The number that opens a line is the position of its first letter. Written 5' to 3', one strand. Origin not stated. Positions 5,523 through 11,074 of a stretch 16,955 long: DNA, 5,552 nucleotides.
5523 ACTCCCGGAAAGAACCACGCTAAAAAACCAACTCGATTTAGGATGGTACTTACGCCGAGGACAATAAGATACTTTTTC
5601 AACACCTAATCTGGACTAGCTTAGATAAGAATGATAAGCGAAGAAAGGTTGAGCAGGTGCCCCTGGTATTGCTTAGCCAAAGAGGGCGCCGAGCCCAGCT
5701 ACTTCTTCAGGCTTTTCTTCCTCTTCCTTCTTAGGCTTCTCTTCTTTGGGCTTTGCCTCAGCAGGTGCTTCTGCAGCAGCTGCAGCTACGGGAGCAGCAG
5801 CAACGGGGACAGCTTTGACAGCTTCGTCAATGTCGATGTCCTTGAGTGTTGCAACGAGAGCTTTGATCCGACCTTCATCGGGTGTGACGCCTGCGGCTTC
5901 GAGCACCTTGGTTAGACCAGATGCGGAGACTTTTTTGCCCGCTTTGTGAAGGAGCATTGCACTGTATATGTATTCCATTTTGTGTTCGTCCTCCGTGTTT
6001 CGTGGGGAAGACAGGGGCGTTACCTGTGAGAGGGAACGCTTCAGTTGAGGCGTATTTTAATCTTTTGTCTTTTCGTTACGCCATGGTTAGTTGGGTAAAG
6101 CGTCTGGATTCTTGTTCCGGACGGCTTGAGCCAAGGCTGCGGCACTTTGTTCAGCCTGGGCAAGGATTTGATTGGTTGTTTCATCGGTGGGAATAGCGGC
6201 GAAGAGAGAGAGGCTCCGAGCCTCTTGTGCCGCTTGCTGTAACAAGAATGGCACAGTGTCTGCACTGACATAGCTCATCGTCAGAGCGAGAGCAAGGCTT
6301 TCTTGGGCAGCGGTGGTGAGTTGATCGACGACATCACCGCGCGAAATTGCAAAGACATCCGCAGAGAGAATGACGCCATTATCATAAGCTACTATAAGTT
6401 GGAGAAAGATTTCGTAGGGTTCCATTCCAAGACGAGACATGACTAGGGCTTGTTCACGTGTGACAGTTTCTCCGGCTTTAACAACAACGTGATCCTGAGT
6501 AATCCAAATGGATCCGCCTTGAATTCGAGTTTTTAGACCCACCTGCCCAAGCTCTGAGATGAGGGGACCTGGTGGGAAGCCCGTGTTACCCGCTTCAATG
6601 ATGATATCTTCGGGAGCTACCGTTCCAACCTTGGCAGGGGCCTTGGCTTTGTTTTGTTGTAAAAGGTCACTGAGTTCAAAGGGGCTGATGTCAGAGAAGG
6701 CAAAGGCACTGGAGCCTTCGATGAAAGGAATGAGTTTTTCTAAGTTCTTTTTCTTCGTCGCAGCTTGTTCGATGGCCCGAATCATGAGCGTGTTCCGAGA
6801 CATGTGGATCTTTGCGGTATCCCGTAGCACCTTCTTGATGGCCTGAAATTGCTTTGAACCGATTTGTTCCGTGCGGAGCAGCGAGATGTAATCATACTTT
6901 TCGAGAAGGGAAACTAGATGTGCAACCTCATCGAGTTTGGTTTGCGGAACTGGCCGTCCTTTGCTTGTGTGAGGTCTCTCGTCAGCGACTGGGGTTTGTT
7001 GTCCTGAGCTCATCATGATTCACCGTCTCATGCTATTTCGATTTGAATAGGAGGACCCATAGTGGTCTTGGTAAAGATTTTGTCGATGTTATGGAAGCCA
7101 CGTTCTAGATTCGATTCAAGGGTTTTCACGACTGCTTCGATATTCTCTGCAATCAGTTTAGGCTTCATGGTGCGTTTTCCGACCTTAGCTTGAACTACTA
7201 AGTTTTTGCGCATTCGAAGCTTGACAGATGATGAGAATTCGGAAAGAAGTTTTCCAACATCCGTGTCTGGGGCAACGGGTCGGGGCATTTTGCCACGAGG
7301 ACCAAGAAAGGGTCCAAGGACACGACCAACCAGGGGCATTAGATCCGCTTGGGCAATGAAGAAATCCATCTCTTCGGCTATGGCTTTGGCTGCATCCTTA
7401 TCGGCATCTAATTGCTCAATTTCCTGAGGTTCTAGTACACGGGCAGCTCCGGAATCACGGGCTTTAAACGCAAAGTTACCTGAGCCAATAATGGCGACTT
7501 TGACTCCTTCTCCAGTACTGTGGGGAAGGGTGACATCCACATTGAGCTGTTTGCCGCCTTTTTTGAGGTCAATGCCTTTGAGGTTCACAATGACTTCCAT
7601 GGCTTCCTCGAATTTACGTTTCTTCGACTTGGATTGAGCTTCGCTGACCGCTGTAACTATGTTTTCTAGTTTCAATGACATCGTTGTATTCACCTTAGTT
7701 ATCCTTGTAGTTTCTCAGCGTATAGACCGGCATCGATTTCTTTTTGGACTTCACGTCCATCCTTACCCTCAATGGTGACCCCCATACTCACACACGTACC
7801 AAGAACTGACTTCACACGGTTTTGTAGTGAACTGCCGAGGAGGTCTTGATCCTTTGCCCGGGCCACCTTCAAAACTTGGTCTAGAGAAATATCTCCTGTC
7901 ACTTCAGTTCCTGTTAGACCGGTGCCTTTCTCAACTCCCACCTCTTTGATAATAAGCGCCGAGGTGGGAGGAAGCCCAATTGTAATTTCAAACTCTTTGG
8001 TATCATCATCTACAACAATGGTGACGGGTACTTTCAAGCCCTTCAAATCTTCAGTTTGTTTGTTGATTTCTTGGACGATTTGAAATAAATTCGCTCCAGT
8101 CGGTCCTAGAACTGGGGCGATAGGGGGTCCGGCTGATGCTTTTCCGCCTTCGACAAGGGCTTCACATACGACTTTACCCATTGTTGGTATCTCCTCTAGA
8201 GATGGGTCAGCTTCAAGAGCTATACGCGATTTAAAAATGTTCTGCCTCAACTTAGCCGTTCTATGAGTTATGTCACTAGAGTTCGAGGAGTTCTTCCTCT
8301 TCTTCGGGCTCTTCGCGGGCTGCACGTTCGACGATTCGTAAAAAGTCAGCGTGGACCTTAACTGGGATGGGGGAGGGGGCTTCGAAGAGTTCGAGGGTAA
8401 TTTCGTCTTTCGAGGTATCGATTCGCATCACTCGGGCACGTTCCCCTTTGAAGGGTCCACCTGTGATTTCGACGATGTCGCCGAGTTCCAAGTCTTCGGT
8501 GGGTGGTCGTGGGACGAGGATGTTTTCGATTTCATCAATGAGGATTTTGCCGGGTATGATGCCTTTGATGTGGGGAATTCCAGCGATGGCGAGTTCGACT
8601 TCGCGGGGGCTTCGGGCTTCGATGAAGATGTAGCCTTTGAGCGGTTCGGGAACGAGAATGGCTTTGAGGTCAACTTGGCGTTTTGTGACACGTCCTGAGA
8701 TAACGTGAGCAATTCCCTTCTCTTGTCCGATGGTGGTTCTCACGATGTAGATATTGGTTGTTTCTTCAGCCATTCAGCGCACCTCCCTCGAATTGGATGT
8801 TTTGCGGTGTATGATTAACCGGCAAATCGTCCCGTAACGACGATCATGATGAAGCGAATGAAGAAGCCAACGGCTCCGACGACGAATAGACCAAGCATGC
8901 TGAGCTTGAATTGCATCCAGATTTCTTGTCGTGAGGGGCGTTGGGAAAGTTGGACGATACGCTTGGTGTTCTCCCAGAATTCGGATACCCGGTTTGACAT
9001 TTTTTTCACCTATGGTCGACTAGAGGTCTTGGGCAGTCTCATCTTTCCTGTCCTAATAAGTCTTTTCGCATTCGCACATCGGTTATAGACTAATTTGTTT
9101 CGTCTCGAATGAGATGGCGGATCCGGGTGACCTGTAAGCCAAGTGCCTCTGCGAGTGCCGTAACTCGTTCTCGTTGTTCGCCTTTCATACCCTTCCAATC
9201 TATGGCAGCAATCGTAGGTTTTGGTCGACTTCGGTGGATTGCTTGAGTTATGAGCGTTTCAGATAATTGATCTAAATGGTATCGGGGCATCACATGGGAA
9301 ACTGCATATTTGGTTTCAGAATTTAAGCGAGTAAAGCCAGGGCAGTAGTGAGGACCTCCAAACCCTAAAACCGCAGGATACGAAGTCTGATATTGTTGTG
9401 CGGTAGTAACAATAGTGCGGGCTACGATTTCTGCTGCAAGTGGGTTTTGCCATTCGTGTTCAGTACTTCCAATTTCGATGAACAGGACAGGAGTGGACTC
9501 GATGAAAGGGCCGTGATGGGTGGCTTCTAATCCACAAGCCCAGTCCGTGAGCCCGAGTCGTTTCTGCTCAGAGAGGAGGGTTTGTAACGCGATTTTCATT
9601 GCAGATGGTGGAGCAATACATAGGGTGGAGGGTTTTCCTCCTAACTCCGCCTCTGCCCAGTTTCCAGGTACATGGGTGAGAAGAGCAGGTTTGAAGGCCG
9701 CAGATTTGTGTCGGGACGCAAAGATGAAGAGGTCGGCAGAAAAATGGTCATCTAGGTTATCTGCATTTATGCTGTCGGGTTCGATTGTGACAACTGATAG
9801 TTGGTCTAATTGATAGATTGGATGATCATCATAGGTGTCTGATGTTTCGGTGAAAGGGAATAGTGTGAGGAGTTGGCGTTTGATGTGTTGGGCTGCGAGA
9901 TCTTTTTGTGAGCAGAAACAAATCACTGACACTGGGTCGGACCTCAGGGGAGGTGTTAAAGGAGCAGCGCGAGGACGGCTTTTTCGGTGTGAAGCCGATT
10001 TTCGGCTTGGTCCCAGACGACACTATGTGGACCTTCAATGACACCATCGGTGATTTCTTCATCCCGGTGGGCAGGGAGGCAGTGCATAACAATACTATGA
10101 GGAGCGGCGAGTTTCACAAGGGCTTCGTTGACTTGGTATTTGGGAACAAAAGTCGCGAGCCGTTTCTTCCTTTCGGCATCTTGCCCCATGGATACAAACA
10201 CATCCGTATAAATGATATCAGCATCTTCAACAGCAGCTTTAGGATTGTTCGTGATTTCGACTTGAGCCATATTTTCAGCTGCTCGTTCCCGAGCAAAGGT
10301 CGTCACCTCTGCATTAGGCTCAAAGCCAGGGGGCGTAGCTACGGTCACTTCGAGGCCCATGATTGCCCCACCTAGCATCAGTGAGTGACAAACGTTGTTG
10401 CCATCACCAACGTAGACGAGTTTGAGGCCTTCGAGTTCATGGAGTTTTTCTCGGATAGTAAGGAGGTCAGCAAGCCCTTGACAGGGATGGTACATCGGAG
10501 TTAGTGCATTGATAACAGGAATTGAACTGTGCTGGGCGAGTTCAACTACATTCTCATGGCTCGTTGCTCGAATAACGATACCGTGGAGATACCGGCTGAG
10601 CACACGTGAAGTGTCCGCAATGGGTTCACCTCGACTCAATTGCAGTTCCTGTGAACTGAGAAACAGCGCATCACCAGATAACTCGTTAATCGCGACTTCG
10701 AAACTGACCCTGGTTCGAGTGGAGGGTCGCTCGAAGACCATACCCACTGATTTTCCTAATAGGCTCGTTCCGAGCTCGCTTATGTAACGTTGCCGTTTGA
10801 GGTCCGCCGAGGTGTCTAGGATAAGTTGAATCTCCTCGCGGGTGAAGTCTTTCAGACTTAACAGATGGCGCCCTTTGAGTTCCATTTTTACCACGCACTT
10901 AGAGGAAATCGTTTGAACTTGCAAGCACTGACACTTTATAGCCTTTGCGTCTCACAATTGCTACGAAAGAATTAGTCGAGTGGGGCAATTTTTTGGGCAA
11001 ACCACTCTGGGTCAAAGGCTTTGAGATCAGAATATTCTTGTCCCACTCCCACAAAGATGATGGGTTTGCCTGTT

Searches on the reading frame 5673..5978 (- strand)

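Call 94: search_protein_families(library=pfam, proteins=[window:5673-5978:-], max_evalue=0.001)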
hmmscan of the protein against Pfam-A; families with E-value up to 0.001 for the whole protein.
window:5673-5978:- (101 aa): 1 family
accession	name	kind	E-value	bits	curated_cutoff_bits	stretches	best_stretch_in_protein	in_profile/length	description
PF00428.24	Ribosomal_60s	-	1.5e-14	54.8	28.1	1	17-100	2-88/88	60s Acidic ribosomal protein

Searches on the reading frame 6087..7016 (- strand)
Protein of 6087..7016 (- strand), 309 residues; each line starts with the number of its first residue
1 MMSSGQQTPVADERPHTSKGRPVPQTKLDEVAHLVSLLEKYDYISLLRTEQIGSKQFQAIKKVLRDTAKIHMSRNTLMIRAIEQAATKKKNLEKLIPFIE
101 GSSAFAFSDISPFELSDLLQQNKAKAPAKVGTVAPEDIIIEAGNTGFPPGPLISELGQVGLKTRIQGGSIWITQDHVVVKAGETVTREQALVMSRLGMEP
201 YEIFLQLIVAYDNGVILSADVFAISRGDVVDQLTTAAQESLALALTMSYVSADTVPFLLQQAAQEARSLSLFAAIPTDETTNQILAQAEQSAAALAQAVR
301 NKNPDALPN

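Call 9: search_protein_families(library=pfam, proteins=[window:6087-7016:-], max_evalue=0.001)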
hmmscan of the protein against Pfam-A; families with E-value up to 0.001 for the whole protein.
window:6087-7016:- (309 aa): 2 families
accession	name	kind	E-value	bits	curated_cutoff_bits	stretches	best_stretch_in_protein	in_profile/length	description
PF17777.6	RL10P_insert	-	6.7e-20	71.2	29.1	1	128-197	1-70/71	Insertion domain in 60S ribosomal protein L10P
PF00466.25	Ribosomal_L10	-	7.2e-17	61.7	22.8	1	24-122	3-98/100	Ribosomal protein L10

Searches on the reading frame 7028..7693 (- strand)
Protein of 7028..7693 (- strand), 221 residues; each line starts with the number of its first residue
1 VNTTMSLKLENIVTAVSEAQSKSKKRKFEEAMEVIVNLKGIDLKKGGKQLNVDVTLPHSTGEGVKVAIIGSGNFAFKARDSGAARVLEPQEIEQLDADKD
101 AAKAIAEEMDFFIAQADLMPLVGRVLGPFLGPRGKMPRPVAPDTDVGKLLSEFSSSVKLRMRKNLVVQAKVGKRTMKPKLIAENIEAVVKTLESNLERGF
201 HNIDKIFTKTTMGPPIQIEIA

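Call 9: search_protein_families(library=pfam, proteins=[window:7028-7693:-], max_evalue=0.001)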
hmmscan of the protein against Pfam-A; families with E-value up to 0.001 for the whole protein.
window:7028-7693:- (221 aa): 1 family
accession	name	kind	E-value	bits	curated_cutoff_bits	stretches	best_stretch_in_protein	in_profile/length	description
PF00687.26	Ribosomal_L1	-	3.9e-50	170.6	32.2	1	22-214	3-198/198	Ribosomal protein L1p/L10e family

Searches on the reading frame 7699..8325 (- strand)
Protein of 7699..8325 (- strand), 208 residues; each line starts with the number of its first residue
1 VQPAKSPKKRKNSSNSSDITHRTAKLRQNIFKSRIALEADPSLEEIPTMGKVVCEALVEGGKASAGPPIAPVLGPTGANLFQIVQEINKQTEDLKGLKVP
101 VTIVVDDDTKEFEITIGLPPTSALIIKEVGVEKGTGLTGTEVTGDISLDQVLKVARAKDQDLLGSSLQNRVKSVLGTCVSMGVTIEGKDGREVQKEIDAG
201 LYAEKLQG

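Call 9: search_protein_families(library=pfam, proteins=[window:7699-8325:-], max_evalue=0.001)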
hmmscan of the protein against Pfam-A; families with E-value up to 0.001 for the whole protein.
window:7699-8325:- (208 aa): 2 families
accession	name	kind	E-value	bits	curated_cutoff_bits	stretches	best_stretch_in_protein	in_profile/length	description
PF00298.24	Ribosomal_L11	-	1e-20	74.3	21.4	1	119-185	3-69/69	Ribosomal protein L11, RNA binding domain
PF03946.19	Ribosomal_L11_N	-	7.3e-19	67.7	32.9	1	57-110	4-56/58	Ribosomal protein L11, N-terminal domain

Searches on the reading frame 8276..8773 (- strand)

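Call 10: search_protein_families(library=pfam, proteins=[window:8276-8773:-], max_evalue=0.001)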
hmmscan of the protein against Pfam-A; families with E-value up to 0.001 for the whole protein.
window:8276-8773:- (165 aa): 2 families
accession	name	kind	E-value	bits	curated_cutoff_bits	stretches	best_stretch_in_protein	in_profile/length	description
PF03439.18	Spt5-NGN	-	1.9e-19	69.8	22.4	1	7-86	1-84/84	Early transcription elongation factor of RNA pol II, NGN section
PF00467.35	KOW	-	4.6e-08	33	22.3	1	98-128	2-32/32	KOW motif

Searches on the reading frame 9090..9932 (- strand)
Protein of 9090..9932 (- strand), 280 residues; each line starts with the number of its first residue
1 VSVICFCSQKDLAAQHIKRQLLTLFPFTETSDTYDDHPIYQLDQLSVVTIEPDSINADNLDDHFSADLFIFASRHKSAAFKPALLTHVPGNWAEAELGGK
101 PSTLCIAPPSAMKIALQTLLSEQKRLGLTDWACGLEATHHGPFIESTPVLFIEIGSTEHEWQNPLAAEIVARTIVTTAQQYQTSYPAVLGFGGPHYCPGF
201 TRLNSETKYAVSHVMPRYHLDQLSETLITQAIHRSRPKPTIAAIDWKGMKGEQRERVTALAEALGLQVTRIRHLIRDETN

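Call 10: search_protein_families(library=pfam, proteins=[window:9090-9932:-], max_evalue=0.001)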
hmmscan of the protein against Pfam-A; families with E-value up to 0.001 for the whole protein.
window:9090-9932:- (280 aa): 1 family
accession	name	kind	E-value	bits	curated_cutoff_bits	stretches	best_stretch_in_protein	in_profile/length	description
PF04414.18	tRNA_deacylase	-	1.5e-63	214.5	33.6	1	65-268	4-204/205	D-aminoacyl-tRNA deacylase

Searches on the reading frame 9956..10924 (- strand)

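Call 10: search_protein_families(library=pfam, proteins=[window:9956-10924:-], max_evalue=0.001)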
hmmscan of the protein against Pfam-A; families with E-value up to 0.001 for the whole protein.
window:9956-10924:- (322 aa): 2 families
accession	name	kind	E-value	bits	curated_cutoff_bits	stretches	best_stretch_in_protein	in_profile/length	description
PF00185.30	OTCace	-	3.4e-61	206.3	29.4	1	165-321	1-157/157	Aspartate/ornithine carbamoyltransferase, Asp/Orn binding domain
PF02729.26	OTCace_N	-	2.5e-49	167.6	29.9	1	19-159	1-148/148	Aspartate/ornithine carbamoyltransferase, carbamoyl-P binding domain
